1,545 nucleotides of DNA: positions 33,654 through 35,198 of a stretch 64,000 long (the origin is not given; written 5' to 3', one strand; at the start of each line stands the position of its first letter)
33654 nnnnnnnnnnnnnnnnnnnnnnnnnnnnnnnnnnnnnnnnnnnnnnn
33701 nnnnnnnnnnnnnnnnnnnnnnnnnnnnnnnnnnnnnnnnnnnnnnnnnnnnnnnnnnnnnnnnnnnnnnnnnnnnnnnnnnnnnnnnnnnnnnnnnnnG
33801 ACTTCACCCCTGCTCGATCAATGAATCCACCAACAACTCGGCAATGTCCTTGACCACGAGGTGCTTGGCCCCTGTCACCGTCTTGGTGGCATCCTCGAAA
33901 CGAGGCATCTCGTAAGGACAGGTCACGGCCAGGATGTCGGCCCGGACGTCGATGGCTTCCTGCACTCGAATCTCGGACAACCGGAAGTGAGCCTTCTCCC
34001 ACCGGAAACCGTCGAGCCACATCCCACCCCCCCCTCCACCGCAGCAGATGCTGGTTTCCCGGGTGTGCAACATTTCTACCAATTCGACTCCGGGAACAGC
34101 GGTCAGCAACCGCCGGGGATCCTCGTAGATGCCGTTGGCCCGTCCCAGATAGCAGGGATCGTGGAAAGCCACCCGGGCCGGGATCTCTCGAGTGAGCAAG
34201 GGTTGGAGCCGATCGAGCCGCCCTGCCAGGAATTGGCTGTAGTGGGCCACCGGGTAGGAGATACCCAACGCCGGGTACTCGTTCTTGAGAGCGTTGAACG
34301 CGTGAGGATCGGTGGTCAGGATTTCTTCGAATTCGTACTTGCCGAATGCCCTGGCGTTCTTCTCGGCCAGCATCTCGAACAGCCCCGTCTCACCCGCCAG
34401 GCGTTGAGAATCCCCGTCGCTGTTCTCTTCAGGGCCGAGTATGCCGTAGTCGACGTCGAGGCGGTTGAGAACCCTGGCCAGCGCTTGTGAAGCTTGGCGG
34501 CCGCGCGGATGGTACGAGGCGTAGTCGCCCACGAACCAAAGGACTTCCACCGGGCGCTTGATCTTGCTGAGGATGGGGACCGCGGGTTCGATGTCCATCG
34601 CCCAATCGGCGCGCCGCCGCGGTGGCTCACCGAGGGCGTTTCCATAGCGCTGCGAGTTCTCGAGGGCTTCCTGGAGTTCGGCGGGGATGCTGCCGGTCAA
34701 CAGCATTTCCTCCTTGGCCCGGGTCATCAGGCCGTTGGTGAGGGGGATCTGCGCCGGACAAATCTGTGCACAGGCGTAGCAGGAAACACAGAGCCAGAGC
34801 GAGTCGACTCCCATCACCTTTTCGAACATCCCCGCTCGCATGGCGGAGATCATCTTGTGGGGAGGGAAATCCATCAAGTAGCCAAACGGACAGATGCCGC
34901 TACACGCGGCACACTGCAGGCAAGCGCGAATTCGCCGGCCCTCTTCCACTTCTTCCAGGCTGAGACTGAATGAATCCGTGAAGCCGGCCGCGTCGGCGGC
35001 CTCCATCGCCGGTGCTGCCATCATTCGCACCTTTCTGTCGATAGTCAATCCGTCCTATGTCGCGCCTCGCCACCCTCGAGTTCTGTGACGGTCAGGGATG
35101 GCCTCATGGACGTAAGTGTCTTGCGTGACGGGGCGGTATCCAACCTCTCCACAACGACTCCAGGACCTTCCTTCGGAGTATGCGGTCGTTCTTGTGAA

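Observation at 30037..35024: etfB-etfA flanked by two different HdrD-type partners: a soluble FeS/CCG protein and a membrane NarI-HdrD fusion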

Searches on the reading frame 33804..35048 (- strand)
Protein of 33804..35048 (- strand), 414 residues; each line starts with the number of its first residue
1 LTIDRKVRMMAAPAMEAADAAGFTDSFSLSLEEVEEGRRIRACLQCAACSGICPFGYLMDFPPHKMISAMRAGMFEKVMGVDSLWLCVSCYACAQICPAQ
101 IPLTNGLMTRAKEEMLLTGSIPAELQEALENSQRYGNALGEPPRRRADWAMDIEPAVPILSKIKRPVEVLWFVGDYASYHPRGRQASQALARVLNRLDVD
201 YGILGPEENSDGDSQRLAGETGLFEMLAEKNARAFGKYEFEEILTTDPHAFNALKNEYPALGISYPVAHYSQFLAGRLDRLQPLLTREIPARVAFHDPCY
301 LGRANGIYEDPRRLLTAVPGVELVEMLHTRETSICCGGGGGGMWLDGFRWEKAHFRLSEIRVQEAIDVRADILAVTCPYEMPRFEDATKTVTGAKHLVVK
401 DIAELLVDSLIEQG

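Call 4: search_protein_families(library=pfam, proteins=[window:33804-35048:-])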
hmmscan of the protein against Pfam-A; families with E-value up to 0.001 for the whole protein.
window:33804-35048:- (414 aa): 7 families
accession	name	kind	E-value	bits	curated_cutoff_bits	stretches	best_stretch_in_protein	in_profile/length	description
PF02754.22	CCG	-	2.5e-18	66.4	20.6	1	293-378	1-78/85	Cysteine-rich domain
PF13183.11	Fer4_8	-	1.6e-09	38.6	27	1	41-101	3-68/68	4Fe-4S dicluster domain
PF13534.11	Fer4_17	-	2.1e-09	38.2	22.2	1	42-101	1-60/61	4Fe-4S dicluster domain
PF13187.11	Fer4_9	-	8.8e-09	35.7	27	1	42-100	1-50/52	4Fe-4S dicluster domain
PF13237.11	Fer4_10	-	2.6e-06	27.7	25.5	1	41-98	7-53/53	4Fe-4S dicluster domain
PF13484.11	Fer4_16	-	3.3e-05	25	30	0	87-101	2-16/66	4Fe-4S double cluster binding domain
PF12838.12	Fer4_7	-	4.3e-05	24.3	27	1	43-101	2-52/52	4Fe-4S dicluster domain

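Call 5: search_protein_families(library=ncbifam, proteins=[window:33804-35048:-])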
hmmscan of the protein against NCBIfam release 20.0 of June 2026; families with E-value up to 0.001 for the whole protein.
window:33804-35048:- (414 aa): 21 families
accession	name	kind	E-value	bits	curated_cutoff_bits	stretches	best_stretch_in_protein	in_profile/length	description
NF004898.0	PRK06259.1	equivalog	3.5e-33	115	385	1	30-407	123-485/488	fumarate reductase (CoM/CoB) subunit TfrB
NF045670.1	quin_L_LdhH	equivalog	9e-21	73.8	800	2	186-406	484-705/706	L-lactate dehydrogenase (quinone) large subunit LdhH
NF008369.0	PRK11168.1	equivalog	1.3e-15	57.2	278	2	168-340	168-338/401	anaerobic glycerol-3-phosphate dehydrogenase subunit C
TIGR03290.1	CoB_CoM_SS_C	equivalog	2.1e-15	57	160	1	41-109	2-70/144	CoB--CoM heterodisulfide reductase subunit C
NF038018.1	qmoC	equivalog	2.7e-11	43.6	300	1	37-101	14-78/360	quinone-interacting membrane-bound oxidoreductase complex subunit QmoC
NF045663.1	diclust_near_Sec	equivalog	4.3e-11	41.6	530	2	32-124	298-391/759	pyridine nucleotide-disulfide oxidoreductase/dicluster-binding protein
NF045724.1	ferredox_TmcB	equivalog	2.5e-10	39.5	735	1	265-370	287-390/430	electron transfer complex ferredoxin TmcB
NF041890.1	hdrC_Methbact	equivalog_domain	3e-10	40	270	1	39-100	27-87/192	ferredoxin:CoB-CoM heterodisulfide reductase subunit HdrC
TIGR01945.1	rnfC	subfamily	6.9e-10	38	245.95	1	30-107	353-424/435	RnfABCDGE type electron transport complex subunit C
NF003454.1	PRK05035.1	equivalog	2.9e-09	36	345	1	32-105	358-426/556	electron transport complex subunit RsxC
TIGR03379.1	glycerol3P_GlpC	equivalog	2.1e-08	33.4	279.9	0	243-340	238-335/397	anaerobic glycerol-3-phosphate dehydrogenase subunit GlpC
NF045711.1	sulf_resp_HmcF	equivalog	7e-08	31.7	750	1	267-352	309-395/457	sulfate respiration complex iron-sulfur protein HmcF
NF041779.1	hetero_SS_HdrC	equivalog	7.5e-08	32.1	350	1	40-99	30-88/198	ferredoxin:CoB-CoM heterodisulfide reductase subunit HdrC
NF045796.1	DsrK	equivalog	2.8e-07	29.5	400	1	292-346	323-378/453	sulfate reduction electron transfer complex DsrMKJOP subunit DsrK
NF041837.1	rnfC_Methano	equivalog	6.2e-07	28.6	650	1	40-112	357-423/438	Rnf electron transport complex subunit RnfC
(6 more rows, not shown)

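Call 35: list_cluster_members(proteins=[P0001, window:33804-35021:-, window:32048-33022:-, window:40933-41916:+])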
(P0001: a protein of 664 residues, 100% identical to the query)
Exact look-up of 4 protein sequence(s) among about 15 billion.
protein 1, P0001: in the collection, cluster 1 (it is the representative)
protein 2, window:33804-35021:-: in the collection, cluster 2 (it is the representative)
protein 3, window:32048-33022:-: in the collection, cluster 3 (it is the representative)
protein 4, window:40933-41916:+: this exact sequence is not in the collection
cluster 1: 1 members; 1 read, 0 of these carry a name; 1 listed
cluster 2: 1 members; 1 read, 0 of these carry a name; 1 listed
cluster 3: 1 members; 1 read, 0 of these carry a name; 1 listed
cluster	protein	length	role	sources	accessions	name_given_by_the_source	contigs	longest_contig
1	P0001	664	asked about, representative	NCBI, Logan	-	-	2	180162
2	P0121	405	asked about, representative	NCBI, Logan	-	-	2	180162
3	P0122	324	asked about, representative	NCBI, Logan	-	-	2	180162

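Call 58: find_homologous_proteins(query=window:33804-35021:-)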
Query window:33804-35021:- (405 aa): 7517 proteins with E <= 0.001 among 8000 candidates; the best 120 are listed.
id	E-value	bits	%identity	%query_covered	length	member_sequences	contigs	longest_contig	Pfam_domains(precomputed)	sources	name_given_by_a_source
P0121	2.1e-276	934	100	100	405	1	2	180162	PF13534.12,PF02754.22,PF13237.12,PF13183.12,PF13187.12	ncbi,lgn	-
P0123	5.4e-242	821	87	100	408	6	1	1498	PF13484.12,PF13534.12,PF02754.22,PF13237.12,PF13183.12,PF13187.12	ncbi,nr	ncbi:MAG: (Fe-S)-binding protein [Acidimicrobiia bacterium]|nr:(Fe-S)-binding protein [Acidimicrobii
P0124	7.9e-239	811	85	99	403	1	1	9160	PF13534.12,PF02754.22,PF13237.12,PF13183.12,PF13187.12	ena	-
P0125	3.1e-234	795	83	100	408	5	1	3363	PF13534.12,PF02754.22,PF13183.12,PF13187.12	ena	-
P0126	5.7e-233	791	83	100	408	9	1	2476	PF13534.12,PF02754.22,PF13237.12,PF13183.12,PF13187.12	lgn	-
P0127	3.1e-227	772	79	100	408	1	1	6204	PF13534.12,PF02754.22,PF13237.12,PF13183.12,PF13187.12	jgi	-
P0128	5.3e-227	772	80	100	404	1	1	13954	PF13484.12,PF12838.13,PF13534.12,PF02754.22,PF13237.12,PF13183.12,PF13187.12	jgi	jgi:Fe-S oxidoreductase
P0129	2.2e-220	750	91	88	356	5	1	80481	PF02754.22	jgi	jgi:Fe-S oxidoreductase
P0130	5.8e-203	692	72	98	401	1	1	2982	PF13534.12,PF02754.22,PF13237.12,PF13183.12,PF13187.12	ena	-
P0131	5.4e-202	689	72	98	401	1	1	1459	PF13534.12,PF02754.22,PF13237.12,PF13183.12,PF13187.12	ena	-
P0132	7.2e-201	686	73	97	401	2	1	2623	PF13534.12,PF02754.22,PF13237.12,PF13183.12,PF13187.12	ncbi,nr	ncbi:MAG: (Fe-S)-binding protein [Chloroflexi bacterium]|nr:MAG: (Fe-S)-binding protein [Chloroflexo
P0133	2.1e-199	681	73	96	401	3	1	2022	PF13484.12,PF13534.12,PF02754.22,PF13237.12,PF13183.12,PF13187.12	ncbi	-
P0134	3.2e-198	677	70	96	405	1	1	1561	PF13534.12,PF02754.22,PF13183.12,PF13187.12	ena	-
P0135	2.1e-197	674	71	98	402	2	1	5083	PF13534.12,PF02754.22,PF13237.12,PF13183.12,PF13187.12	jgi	jgi:Fe-S oxidoreductase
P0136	4.7e-197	673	72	97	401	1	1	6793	PF13534.12,PF02754.22,PF13237.12,PF13183.12,PF13187.12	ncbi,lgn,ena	-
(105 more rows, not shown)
